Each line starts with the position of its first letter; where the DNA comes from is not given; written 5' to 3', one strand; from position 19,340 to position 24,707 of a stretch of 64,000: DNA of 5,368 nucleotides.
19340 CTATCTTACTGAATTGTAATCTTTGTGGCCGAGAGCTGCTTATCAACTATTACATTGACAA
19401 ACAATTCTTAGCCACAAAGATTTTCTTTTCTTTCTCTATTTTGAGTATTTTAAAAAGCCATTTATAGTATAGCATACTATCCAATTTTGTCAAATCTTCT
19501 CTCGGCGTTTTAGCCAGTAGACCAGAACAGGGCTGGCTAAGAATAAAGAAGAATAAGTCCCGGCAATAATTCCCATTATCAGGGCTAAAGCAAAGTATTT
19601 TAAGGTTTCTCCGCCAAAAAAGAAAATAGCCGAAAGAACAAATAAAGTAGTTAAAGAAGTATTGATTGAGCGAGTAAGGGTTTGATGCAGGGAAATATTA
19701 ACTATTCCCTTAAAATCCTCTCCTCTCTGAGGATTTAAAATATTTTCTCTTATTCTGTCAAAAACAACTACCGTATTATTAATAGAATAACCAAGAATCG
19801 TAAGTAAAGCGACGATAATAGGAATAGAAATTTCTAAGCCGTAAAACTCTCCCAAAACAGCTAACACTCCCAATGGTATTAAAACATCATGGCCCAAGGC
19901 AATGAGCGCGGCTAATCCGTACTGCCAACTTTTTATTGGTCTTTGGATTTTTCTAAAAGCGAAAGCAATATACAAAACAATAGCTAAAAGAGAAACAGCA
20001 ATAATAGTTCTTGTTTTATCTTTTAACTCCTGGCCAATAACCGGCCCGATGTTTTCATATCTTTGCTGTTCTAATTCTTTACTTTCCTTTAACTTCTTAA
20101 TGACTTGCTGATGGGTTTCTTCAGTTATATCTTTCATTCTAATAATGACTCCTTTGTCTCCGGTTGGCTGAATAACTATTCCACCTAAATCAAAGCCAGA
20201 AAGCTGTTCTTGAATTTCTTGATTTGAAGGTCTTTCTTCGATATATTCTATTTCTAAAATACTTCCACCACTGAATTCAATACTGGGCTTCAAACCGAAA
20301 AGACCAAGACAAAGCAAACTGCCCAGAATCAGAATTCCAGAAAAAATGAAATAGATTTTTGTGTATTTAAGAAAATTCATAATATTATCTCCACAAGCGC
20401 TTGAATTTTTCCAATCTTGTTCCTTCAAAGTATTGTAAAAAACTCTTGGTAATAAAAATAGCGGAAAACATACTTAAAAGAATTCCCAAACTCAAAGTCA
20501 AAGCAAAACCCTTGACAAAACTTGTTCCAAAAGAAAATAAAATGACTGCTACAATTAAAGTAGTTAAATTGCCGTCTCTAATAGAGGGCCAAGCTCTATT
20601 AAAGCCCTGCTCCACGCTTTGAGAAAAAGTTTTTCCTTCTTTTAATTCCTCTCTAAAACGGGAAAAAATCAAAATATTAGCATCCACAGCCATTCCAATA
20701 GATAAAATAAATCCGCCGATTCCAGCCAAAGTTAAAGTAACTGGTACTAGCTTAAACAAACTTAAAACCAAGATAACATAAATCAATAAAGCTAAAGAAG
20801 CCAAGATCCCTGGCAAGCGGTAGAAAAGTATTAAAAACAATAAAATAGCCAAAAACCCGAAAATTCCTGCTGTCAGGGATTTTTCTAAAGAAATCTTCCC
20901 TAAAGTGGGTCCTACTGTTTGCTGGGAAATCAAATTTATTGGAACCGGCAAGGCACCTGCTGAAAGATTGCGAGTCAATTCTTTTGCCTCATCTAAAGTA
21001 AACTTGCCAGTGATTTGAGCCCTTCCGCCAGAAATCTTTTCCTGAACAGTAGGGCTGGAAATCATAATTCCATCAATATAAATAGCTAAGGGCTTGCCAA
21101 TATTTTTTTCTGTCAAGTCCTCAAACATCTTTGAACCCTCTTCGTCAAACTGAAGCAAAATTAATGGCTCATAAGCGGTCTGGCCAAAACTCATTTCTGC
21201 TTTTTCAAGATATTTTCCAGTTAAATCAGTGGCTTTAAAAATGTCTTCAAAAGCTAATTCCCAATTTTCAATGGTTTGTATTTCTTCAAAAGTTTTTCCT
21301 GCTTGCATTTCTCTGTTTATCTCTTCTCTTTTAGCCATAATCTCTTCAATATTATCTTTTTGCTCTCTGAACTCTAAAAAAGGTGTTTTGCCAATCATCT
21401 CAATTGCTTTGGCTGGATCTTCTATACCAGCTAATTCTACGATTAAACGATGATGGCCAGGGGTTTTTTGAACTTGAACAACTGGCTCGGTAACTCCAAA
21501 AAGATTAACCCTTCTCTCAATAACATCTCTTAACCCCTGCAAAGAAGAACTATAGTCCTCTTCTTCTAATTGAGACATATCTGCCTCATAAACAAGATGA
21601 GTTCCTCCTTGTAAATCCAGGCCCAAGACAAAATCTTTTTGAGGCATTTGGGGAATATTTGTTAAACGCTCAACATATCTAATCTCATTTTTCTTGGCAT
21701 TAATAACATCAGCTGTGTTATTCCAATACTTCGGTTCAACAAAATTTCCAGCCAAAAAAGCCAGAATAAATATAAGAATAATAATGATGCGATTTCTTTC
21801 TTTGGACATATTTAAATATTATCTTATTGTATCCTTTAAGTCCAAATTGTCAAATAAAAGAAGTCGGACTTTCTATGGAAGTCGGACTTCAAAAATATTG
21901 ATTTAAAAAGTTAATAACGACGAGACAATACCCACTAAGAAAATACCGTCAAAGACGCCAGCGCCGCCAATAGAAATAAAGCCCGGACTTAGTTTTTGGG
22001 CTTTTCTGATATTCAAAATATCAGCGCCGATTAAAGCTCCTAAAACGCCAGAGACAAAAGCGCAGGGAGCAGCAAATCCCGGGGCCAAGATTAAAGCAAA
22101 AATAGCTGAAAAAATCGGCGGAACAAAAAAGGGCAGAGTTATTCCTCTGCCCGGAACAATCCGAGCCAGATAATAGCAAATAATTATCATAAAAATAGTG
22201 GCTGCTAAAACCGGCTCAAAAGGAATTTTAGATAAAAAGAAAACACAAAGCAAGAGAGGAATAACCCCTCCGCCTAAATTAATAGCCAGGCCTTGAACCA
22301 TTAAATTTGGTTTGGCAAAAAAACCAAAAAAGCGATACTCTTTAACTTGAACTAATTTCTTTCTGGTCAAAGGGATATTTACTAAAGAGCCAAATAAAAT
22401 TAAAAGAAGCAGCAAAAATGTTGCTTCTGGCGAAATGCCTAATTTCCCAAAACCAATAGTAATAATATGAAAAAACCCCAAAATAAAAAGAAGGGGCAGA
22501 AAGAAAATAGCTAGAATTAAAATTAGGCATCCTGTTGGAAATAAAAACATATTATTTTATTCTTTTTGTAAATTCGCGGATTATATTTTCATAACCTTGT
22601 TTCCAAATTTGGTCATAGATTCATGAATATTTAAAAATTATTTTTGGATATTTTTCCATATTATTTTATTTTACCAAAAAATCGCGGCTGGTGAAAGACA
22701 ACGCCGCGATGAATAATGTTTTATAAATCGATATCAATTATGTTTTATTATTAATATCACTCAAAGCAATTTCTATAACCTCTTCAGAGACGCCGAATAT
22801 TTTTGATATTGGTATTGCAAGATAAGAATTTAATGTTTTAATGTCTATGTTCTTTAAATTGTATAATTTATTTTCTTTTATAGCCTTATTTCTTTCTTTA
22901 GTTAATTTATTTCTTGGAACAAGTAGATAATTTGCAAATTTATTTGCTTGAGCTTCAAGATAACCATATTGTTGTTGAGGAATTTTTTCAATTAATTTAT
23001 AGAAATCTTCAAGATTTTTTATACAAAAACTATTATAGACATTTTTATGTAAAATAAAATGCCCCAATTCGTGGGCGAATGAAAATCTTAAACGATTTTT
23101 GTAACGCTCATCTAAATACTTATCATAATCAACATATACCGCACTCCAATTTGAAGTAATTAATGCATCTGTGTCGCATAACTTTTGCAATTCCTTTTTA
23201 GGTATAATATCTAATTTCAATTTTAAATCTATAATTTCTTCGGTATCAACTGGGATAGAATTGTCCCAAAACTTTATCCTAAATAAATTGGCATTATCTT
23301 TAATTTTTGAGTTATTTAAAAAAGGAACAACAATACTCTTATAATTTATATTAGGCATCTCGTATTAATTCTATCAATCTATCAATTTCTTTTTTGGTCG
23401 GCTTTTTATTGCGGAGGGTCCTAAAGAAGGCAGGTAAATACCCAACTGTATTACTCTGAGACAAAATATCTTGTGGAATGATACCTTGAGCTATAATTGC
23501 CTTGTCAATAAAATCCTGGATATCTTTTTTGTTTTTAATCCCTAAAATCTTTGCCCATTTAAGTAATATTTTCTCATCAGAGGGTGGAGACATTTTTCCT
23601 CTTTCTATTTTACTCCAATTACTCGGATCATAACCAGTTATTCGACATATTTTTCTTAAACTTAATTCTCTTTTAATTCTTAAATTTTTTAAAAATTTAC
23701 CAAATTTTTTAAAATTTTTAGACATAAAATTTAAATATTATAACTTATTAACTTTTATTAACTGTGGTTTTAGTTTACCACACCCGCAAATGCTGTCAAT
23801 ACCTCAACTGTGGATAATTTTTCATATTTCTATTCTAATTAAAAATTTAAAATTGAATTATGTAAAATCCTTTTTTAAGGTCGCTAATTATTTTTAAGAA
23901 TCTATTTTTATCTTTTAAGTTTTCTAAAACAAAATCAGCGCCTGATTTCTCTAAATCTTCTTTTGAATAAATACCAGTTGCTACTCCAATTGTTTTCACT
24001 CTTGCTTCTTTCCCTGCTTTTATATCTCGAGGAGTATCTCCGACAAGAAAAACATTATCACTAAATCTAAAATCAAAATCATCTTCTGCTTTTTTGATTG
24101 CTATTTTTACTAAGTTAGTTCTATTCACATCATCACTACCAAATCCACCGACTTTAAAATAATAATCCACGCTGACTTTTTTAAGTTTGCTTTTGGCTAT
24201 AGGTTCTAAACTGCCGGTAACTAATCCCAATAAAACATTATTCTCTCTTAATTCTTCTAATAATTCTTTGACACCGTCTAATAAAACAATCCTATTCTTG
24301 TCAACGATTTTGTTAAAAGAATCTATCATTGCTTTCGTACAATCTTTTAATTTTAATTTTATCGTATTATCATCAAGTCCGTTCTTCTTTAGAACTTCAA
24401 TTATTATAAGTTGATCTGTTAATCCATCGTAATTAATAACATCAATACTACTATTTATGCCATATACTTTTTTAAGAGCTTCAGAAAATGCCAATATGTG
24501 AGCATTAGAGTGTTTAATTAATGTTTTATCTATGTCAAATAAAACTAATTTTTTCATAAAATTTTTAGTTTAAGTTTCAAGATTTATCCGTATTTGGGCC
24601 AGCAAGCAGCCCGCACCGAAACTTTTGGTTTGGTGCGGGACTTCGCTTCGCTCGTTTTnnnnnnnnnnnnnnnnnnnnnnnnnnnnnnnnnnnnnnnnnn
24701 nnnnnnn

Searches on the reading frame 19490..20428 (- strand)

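Call 47: search_protein_families(library=pfam, proteins=[window:19490-20428:-], max_evalue=0.00001)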
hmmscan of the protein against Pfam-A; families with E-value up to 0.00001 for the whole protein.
window:19490-20428:- (312 aa): 1 family
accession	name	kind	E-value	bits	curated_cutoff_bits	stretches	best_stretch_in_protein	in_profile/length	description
PF02355.23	SecD_SecF_C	-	2.4e-57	193.9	20.5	1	110-307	3-188/189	Protein export membrane protein SecD/SecF, C-terminal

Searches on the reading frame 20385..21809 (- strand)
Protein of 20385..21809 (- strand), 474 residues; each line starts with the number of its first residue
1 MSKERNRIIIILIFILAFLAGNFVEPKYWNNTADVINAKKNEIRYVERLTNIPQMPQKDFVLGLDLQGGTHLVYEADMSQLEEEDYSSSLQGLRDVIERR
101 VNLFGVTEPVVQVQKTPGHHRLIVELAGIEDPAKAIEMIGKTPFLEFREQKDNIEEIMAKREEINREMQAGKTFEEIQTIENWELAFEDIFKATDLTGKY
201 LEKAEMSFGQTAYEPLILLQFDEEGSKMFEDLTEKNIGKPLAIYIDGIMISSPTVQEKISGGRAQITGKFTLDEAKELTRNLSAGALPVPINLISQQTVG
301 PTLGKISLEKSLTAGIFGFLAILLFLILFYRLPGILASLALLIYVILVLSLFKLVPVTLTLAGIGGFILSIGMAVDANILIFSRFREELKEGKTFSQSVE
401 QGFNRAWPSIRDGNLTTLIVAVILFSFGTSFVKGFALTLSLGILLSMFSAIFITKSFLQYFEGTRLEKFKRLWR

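Call 47: search_protein_families(library=pfam, proteins=[window:20385-21809:-], max_evalue=0.00001)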
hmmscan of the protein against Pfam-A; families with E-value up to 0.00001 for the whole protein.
window:20385-21809:- (474 aa): 4 families
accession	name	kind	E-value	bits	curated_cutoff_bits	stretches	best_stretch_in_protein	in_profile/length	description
PF22599.2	SecDF_P1_head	-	1.3e-28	99.6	27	1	193-289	18-114/114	SecDF, P1 head subdomain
PF02355.23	SecD_SecF_C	-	2.8e-20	72.9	20.5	1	292-461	14-186/189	Protein export membrane protein SecD/SecF, C-terminal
PF21760.3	SecD_1st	-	2e-18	66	27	1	93-151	4-59/60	Protein translocase subunit SecDF, P1 domain, N-terminal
PF03176.21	MMPL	-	9.3e-11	41.7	20.5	1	332-451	174-292/333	MMPL family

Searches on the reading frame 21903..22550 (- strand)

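Call 47: search_protein_families(library=pfam, proteins=[window:21903-22550:-], max_evalue=0.00001)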
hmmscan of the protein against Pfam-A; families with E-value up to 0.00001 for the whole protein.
window:21903-22550:- (215 aa): 1 family
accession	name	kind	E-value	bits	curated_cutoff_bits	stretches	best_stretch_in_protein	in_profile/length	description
PF07758.16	DUF1614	-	6.8e-48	163.3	23.9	1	52-213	1-171/171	Protein of unknown function (DUF1614)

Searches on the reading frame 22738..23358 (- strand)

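Call 47: search_protein_families(library=pfam, proteins=[window:22738-23358:-], max_evalue=0.00001)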
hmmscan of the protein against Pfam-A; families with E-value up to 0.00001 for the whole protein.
window:22738-23358:- (206 aa): 1 family
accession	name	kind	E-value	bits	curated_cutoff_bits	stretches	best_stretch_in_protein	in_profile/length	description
PF06114.19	Peptidase_M78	-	7.9e-12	45.5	22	1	88-200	40-123/123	IrrE N-terminal-like domain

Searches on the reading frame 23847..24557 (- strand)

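Call 47: search_protein_families(library=pfam, proteins=[window:23847-24557:-], max_evalue=0.00001)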
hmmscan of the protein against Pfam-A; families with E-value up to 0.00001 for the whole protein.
window:23847-24557:- (236 aa): 4 families
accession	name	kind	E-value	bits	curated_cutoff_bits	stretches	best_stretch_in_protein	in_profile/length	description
PF13419.12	HAD_2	-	2.2e-23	83.7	23.8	1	5-192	1-178/178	Haloacid dehalogenase-like hydrolase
PF00702.32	Hydrolase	-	1.5e-15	58.6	26.4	1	3-185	2-190/191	haloacid dehalogenase-like hydrolase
PF13242.12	Hydrolase_like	-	4.3e-11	43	22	1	155-216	11-74/75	HAD-hyrolase-like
PF12710.13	HAD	-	1.1e-10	42.8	27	1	5-182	1-188/189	haloacid dehalogenase-like hydrolase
